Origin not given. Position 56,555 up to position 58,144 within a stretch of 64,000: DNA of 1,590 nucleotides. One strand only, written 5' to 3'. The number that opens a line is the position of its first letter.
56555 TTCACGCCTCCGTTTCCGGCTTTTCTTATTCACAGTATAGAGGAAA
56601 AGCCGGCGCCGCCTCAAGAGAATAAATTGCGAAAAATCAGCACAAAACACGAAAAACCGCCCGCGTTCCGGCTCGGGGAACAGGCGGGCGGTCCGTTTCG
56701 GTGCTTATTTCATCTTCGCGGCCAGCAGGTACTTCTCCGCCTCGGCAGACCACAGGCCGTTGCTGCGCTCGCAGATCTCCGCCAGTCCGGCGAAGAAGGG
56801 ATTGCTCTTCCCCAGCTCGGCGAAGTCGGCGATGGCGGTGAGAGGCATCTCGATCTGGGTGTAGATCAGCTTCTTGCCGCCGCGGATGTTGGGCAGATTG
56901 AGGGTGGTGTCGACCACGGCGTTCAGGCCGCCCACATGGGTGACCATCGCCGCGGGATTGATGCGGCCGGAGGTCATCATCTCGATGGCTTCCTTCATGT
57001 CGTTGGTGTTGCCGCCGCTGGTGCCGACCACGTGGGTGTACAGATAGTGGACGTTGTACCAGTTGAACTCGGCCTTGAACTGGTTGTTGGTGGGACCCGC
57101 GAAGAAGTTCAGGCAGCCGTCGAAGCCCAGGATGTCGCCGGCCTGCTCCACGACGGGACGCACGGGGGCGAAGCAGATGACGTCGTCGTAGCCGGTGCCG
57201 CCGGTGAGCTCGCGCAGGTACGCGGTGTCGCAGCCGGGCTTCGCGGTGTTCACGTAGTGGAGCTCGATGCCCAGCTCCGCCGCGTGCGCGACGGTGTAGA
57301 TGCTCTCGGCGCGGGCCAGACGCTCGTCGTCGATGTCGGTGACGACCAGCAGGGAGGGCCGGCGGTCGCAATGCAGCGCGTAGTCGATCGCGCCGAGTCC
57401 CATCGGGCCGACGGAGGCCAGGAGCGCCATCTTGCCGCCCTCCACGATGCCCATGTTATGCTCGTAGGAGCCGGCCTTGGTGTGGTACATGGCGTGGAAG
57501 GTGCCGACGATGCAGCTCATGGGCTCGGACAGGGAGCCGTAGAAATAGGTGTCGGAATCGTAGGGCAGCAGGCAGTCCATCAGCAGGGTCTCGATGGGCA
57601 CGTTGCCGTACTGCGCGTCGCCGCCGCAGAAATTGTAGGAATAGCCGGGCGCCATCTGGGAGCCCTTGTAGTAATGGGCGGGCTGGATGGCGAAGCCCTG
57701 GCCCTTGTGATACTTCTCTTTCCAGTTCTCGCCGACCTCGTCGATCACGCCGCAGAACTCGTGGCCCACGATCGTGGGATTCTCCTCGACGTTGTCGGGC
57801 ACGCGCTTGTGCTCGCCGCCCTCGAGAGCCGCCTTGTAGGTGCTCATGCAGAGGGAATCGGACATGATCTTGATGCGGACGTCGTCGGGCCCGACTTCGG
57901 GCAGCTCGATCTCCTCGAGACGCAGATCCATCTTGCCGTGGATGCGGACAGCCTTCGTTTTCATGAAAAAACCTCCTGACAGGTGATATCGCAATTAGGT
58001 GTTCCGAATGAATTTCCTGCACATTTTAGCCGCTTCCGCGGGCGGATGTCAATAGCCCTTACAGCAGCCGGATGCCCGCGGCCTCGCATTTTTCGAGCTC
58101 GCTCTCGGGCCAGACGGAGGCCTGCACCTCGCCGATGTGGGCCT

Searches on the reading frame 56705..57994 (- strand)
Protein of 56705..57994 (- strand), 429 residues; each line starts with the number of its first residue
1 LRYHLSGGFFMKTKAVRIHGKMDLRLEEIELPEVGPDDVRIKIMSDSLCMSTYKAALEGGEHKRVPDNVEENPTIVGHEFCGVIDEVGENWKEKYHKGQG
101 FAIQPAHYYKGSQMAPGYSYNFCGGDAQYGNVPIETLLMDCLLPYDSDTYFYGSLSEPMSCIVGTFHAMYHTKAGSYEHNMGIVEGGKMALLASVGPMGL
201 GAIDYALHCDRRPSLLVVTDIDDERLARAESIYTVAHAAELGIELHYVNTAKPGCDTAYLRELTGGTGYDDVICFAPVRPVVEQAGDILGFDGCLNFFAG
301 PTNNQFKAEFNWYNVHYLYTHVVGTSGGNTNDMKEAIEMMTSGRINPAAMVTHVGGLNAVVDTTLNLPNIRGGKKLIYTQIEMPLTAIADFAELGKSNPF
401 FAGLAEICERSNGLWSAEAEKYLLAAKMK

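Call 52: search_protein_families(library=pfam, proteins=[window:56705-57994:-], max_evalue=0.001)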
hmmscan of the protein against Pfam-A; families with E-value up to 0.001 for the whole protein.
window:56705-57994:- (429 aa): 2 families
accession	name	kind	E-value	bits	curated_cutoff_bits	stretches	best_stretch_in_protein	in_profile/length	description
PF00107.32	ADH_zinc_N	-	5.6e-11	42.9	31.8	1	197-341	1-128/129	Zinc-binding dehydrogenase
PF08240.17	ADH_N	-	7.6e-08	33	23.5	1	35-131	1-93/104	Alcohol dehydrogenase GroES-like domain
